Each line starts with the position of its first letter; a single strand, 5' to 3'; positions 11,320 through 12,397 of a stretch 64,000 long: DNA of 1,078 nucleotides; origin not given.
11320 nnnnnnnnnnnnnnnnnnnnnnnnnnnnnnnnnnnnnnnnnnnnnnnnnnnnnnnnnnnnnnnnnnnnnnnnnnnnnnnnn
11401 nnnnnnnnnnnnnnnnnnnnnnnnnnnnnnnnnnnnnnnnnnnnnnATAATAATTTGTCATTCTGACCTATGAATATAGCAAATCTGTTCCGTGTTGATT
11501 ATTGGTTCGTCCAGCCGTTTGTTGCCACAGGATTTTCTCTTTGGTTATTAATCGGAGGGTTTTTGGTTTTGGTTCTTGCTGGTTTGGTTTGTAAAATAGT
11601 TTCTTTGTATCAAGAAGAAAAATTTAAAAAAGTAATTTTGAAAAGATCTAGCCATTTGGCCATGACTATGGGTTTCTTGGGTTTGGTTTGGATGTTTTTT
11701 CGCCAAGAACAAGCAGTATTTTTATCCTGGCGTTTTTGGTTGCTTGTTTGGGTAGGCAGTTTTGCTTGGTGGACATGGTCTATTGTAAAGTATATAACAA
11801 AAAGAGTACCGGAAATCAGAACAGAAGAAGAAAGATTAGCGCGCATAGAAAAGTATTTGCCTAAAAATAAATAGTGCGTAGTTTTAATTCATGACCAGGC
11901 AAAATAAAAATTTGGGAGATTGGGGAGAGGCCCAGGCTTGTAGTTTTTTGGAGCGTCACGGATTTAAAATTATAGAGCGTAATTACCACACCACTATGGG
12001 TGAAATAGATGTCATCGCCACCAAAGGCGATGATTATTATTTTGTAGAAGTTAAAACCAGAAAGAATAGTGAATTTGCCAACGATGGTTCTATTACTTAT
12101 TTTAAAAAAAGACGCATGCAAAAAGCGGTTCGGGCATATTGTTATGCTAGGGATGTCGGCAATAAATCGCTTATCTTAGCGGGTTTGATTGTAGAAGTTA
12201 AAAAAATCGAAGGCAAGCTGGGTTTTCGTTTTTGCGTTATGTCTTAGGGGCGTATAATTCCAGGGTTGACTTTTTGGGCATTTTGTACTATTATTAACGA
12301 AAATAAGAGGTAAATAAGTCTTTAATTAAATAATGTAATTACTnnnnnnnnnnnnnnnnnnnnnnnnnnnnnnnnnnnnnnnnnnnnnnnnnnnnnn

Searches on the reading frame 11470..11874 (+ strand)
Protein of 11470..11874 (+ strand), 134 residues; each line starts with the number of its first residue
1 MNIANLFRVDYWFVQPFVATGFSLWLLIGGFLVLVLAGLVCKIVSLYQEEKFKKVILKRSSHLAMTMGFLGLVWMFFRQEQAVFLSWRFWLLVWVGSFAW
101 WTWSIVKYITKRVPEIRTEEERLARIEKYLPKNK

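Call 31: search_protein_families(library=pfam, proteins=[window:11470-11874:+], max_evalue=0.001)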
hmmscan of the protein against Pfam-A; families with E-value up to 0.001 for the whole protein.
window:11470-11874:+ (134 aa): 0 families

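Call 33: search_protein_families(library=pfam, proteins=[window:11470-11874:+], max_evalue=0.01)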
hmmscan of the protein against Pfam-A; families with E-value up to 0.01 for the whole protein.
window:11470-11874:+ (134 aa): 1 family
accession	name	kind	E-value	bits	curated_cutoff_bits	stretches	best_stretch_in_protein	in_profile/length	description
PF10725.14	DUF2517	-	0.0029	17.8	25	1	47-90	1-44/61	Protein of unknown function (DUF2517)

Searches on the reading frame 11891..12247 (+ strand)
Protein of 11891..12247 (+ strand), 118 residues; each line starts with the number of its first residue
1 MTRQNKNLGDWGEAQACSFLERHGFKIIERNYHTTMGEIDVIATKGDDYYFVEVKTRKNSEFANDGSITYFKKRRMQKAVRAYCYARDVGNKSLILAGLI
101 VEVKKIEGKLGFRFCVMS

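Call 31: search_protein_families(library=pfam, proteins=[window:11891-12247:+], max_evalue=0.001)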
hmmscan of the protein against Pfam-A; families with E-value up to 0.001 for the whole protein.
window:11891-12247:+ (118 aa): 4 families
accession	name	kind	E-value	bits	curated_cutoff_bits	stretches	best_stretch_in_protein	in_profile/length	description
PF02021.23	UPF0102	-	2.4e-20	73.1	23.6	1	12-85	1-71/80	Uncharacterised protein family UPF0102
PF08378.17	NERD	-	2.3e-07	31.7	22.1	1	9-76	2-77/111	Nuclease-related domain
PF01939.22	NucS_C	-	3.8e-05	24.1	24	1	22-93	17-92/124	Endonuclease NucS C-terminal domain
PF01870.24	Hjc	-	0.00064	20.1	21.1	0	17-62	7-54/93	Archaeal holliday junction resolvase (hjc)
